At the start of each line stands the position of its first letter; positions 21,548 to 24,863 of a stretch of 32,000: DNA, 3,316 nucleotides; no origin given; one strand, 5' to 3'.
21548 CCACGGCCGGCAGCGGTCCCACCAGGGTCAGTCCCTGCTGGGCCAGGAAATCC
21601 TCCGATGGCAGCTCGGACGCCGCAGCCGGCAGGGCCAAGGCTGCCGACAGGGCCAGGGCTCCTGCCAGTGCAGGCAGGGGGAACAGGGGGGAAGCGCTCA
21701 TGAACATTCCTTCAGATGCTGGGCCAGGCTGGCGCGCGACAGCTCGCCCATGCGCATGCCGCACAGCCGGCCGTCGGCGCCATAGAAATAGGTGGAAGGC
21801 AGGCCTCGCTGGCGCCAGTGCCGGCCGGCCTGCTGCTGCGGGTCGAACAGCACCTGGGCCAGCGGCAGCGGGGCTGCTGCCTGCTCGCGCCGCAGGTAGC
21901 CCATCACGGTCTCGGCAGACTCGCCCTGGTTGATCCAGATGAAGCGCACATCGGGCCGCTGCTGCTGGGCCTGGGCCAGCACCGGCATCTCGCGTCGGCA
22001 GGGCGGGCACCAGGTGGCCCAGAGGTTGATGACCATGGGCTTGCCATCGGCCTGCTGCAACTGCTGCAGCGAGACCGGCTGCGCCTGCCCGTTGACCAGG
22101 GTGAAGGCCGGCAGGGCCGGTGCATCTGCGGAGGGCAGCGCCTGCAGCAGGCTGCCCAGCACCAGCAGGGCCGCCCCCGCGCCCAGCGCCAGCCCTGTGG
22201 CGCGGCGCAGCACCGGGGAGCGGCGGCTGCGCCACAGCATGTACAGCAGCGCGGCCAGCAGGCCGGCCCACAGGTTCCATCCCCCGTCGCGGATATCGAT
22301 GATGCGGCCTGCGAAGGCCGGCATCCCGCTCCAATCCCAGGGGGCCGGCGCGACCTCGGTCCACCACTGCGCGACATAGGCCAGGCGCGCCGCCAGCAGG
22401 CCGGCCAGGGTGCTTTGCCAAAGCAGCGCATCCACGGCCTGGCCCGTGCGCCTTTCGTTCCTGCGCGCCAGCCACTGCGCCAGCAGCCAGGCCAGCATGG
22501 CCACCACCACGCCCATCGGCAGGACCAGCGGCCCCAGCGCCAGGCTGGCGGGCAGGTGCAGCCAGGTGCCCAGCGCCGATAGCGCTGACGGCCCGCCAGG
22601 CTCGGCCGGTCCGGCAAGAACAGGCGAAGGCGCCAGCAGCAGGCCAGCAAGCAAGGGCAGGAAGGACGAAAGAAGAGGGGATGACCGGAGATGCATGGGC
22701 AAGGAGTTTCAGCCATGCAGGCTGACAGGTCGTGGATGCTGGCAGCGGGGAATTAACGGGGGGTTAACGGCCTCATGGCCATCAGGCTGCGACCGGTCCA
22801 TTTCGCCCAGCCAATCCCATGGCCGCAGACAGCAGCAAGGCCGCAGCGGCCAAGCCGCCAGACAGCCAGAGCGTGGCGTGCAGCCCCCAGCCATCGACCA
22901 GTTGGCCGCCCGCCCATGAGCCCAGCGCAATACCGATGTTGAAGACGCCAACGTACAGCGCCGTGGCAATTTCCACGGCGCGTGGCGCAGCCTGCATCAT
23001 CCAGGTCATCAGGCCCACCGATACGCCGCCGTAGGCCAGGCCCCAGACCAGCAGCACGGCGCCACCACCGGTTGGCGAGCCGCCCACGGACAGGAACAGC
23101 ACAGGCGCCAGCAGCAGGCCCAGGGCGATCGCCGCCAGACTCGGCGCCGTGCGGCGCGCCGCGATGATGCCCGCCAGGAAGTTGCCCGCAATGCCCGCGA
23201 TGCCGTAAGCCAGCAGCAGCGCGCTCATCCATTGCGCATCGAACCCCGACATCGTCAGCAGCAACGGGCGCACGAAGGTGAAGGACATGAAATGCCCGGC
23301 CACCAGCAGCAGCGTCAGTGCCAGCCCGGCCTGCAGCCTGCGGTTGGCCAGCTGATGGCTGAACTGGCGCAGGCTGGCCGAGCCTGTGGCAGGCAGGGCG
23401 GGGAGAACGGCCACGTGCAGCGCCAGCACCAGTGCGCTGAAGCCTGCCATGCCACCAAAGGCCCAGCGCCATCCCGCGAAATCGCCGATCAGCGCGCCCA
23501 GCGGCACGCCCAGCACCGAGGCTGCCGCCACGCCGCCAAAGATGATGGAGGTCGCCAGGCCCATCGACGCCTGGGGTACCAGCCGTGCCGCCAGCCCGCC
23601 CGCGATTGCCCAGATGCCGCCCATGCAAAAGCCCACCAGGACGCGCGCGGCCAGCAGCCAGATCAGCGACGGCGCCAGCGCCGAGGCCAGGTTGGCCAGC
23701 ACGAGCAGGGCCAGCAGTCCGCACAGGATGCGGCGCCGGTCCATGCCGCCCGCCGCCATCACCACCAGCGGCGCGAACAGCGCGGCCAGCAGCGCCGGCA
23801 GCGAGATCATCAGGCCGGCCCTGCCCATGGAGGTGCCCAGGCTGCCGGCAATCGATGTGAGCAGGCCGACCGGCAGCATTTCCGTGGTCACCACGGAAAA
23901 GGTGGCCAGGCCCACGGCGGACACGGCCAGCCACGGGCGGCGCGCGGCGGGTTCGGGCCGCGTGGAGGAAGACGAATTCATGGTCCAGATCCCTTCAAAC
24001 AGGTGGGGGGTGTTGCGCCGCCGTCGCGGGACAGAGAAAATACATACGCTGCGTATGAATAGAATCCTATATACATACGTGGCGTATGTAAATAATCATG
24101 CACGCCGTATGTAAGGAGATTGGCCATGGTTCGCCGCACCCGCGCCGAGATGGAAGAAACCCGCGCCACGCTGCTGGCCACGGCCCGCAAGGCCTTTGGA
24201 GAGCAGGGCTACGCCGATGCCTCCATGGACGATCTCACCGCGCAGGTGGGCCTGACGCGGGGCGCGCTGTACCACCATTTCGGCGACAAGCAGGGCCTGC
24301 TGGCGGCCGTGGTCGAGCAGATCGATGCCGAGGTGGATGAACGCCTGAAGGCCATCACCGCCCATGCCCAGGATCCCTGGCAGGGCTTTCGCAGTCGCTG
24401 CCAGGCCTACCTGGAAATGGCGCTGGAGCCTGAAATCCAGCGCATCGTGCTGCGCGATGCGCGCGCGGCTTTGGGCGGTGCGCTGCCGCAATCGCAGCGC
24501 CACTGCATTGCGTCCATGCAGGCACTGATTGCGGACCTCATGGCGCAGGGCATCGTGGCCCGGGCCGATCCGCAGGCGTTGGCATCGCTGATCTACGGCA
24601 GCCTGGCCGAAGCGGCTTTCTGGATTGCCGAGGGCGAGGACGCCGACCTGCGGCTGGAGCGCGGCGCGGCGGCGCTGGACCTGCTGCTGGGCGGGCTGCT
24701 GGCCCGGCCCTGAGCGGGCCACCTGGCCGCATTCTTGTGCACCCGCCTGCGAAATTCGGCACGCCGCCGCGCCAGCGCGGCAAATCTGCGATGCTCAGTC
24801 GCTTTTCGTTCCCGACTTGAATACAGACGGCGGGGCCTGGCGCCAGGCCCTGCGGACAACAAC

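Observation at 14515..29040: Tetrathionate reductase (ttrBCA-like) and thiosulfate dehydrogenase (tsdBA-like) share one 15-kb neighbourhood with a thiol-redox operon between them and no TtrSR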

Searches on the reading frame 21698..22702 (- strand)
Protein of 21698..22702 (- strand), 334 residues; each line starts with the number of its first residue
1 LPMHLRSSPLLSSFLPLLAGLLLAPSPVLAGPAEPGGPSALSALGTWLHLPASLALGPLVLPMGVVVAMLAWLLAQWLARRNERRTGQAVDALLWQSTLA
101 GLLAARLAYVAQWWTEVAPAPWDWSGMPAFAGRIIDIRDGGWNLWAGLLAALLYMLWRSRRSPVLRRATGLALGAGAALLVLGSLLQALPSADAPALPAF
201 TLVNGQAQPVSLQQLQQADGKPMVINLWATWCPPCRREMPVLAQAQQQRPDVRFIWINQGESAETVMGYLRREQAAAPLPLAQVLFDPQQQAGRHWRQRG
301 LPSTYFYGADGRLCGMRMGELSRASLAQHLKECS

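Call 4: search_protein_families(library=pfam, proteins=[window:21698-22702:-], max_evalue=0.01)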
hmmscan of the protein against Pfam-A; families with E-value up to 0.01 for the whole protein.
window:21698-22702:- (334 aa): 8 families
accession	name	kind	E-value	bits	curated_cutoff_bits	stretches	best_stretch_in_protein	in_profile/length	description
PF08534.16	Redoxin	-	1e-12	48.5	26.6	1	196-278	5-89/148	Redoxin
PF00578.27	AhpC-TSA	-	1.2e-12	48.3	26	1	197-312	5-120/124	AhpC/TSA family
PF00085.26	Thioredoxin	-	7.2e-08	32.8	23.5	1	216-266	15-65/103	Thioredoxin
PF01790.23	LGT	-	2.7e-07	30.6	24.9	1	67-166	21-110/240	Prolipoprotein diacylglyceryl transferase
PF13905.12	Thioredoxin_8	-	2.1e-05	25.2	27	1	220-273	1-57/94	Thioredoxin-like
PF14595.12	Thioredoxin_9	-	5e-05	23.7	25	1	212-297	33-115/129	Thioredoxin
PF13098.12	Thioredoxin_2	-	0.00023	21.9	27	1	218-330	3-104/104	Thioredoxin-like domain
PF10101.14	DUF2339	-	0.0012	18.1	33.6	1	52-192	292-428/659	Predicted membrane protein (DUF2339)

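Call 9: search_protein_families(library=ncbifam, proteins=[window:21698-22702:-], max_evalue=0.01)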
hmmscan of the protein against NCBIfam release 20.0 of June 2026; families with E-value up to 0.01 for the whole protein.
window:21698-22702:- (334 aa): 13 families
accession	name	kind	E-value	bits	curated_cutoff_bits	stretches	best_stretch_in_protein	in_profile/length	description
NF002854.0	PRK03147.1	subfamily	4.4e-15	56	170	1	213-332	55-171/176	thiol-disulfide oxidoreductase ResA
TIGR00385.1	dsbE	subfamily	4.7e-15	55.6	123.15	1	191-331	37-168/173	DsbE family thiol:disulfide interchange protein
NF047696.1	ThlDiSintTplARhiz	equivalog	4.2e-13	49.6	230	1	183-254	63-131/219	thiol:disulfide interchange protein TlpA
NF041202.1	StoA_CxxC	exception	9.1e-11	41.9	210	1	216-326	48-157/163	endospore biogenesis thiol-disulfide oxidoreductase StoA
NF008229.0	PRK10996.1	equivalog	2.7e-09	36.9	125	1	211-262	44-95/141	thioredoxin TrxC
NF011941.0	PRK15412.1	equivalog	3.5e-09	36.4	359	1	212-323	60-165/185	thiol:disulfide interchange protein DsbE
TIGR01068.1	thioredoxin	equivalog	4e-08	33.3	96.8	1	214-266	8-61/101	thioredoxin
NF000784.0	PRK00052.4-5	subfamily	1.3e-06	27.7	409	1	53-163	5-108/298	prolipoprotein diacylglyceryl transferase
NF045694.1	seleno_TsoB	exception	0.0013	16.9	805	1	209-237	461-491/572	rhodanese/DsbD fusion-like selenoprotein TsoB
NF006898.0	PRK09381.1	equivalog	0.0015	18.9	138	0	216-245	18-46/109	thioredoxin TrxA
TIGR00544.1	lgt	equivalog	0.0023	17.4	118.9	1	63-161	31-118/280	prolipoprotein diacylglyceryl transferase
NF041054.1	WAxxUGC_long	equivalog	0.0023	17.2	300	1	183-246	70-129/354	ResA-like WAxxUGC motif-containing protein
NF010625.0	PRK14018.1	equivalog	0.0046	15.5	522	1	218-255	54-88/521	bifunctional peptide-methionine (S)-S-oxide reductase MsrA/peptide-methionine (R)-S-oxide reductase MsrB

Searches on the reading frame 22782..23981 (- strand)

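Call 4: search_protein_families(library=pfam, proteins=[window:22782-23981:-], max_evalue=0.01)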
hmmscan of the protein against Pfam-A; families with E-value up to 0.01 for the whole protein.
window:22782-23981:- (399 aa): 2 families
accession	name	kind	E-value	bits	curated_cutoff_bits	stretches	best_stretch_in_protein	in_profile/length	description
PF07690.21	MFS_1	-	4.4e-35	121.7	33.4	2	24-342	2-334/347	Major Facilitator Superfamily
PF06779.20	MFS_4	-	0.00081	19.3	26.3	1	49-386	24-360/364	Uncharacterised MFS-type transporter YbfB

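Call 24: search_protein_families(library=ncbifam, proteins=[window:22782-23981:-], max_evalue=0.001)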
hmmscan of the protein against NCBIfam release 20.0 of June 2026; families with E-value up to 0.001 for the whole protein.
window:22782-23981:- (399 aa): 15 families
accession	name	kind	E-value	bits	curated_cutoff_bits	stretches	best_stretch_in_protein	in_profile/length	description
NF002921.0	PRK03545.1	equivalog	8.7e-65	219.2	401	1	12-388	7-383/396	sugar transporter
NF033135.1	cmx_cmrA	equivalog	8.2e-56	189.7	400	1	18-384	3-372/374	Cmx/CmrA family chloramphenicol efflux MFS transporter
NF007578.0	PRK10213.1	equivalog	3.1e-50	171.4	584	1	10-386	12-388/396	purine ribonucleoside efflux pump NepI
NF012199.0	cml_V_MFS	exception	1.7e-32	112.9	830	1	18-382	3-370/412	chloramphenicol efflux MFS transporter CmlV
NF007498.0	PRK10091.1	equivalog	4.3e-30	104.9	499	1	21-366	6-353/390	MFS transporter AraJ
NF000510.1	efflux_Cmx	exception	7.5e-25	87.9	800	1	19-384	4-375/391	chloramphenicol efflux MFS transporter Cmx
TIGR00880.1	2_A_01_02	superfamily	4.4e-16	59.3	131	1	56-194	1-139/141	multidrug resistance protein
NF038077.1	MFS_export_MxcK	equivalog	3.3e-09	36.2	525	1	27-304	20-302/405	myxochelin export MFS transporter MxcK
TIGR00891.1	2A0112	subfamily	2.3e-06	26.9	552.9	1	73-176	67-172/405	sialate:H+ symport family MFS transporter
TIGR00895.1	2A0115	subfamily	6.5e-06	25.3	418.55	1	42-194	41-193/398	aromatic acid/H+ symport family MFS transporter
TIGR00711.1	efflux_EmrB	subfamily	8.6e-06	24.7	230.2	1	28-189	12-175/485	DHA2 family efflux MFS transporter permease subunit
NF000391.1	EmrB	exception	0.00024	19.9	925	1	16-191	10-184/501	multidrug efflux MFS transporter permease subunit EmrB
NF007782.0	PRK10473.1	subfamily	0.00026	20.2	417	1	36-332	22-320/394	MdtL family multidrug efflux MFS transporter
TIGR00710.1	efflux_Bcr_CflA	subfamily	0.00046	19.7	200.9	1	82-300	69-292/385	Bcr/CflA family efflux MFS transporter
NF040856.1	FexB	exception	0.00087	18.2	950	0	18-351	14-347/469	chloramphenicol/florfenicol efflux MFS transporter FexB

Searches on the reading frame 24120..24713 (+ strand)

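Call 4: search_protein_families(library=pfam, proteins=[window:24120-24713:+], max_evalue=0.01)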
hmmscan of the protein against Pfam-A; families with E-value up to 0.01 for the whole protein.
window:24120-24713:+ (197 aa): 3 families
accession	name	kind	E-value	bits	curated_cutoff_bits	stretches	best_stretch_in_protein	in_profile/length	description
PF21351.2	TetR_C_41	-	3.5e-38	130.7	27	1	87-193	1-108/108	Tetracyclin repressor-like, C-terminal domain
PF00440.29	TetR_N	-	1e-15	57.7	24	1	18-64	1-47/47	Bacterial regulatory proteins, tetR family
PF10444.14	Nbl1_Borealin_N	-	0.0038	17.3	24.4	0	61-93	2-34/57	Nbl1 / Borealin N terminal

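Call 24: search_protein_families(library=ncbifam, proteins=[window:24120-24713:+], max_evalue=0.001)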
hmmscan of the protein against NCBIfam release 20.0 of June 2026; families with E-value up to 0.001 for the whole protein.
window:24120-24713:+ (197 aa): 19 families
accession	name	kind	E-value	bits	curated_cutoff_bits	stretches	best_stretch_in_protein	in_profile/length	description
NF051852.1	efflux_TF_MtrR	exception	3.4e-16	59.6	280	1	5-100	2-98/205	multidrug efflux system transcriptional repressor MtrR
NF041196.1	ScbR_bind_reg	equivalog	6e-16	59.2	150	1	12-96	5-89/191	ScbR family autoregulator-binding transcription factor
NF007949.0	PRK10668.1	equivalog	2.1e-15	56.8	271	1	3-91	1-90/216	multidrug efflux transporter transcriptional repressor AcrR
NF050111.1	TransRegSACE7040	equivalog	1.7e-14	54.2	250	1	14-115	2-104/186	SACE_7040 family transcriptional regulator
NF007430.0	PRK09975.1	equivalog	1e-12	47.7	274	1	3-100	1-99/220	acrEF/envCD operon transcriptional regulator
NF053731.1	TransRegFasRMycb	equivalog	4.4e-11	42.9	330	1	5-101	3-99/199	HTH-type transcriptional activator FasR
NF000040.3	Tn10_TetC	equivalog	1e-10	42.2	425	1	10-159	10-160/197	tetracyline resistance-associated transcriptional repressor TetC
NF051457.1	acryl_TF_AcuR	equivalog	1.6e-09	37.4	247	1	6-141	10-146/204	acrylate utilization transcriptional regulator AcuR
TIGR03613.1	RutR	equivalog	2.5e-09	37.3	368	1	6-161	2-159/202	pyrimidine utilization regulatory protein R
TIGR03384.1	betaine_BetI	equivalog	5.7e-09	35.9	201.3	1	9-88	3-83/189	choline-binding transcriptional repressor BetI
NF053516.1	TranRepPrsAVib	equivalog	7.9e-08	32.4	300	1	10-68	3-61/208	TetR family transcriptional repressor PsrA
NF001978.0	PRK00767.1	equivalog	9.6e-08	32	118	1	8-85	3-82/197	transcriptional regulator BetI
NF053878.1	FATransRegFadRBac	equivalog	1.9e-06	27.8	200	1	18-192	8-187/190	fatty acid metabolism transcriptional regulator FadR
NF058643.1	TranRegCurRPseudo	equivalog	4.2e-06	26.6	300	1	10-159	4-162/193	TetR family transcriptional repressor CurR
NF011584.0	PRK15008.1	equivalog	6.1e-06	26.2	230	1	6-164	12-172/212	HTH-type transcriptional regulator RutR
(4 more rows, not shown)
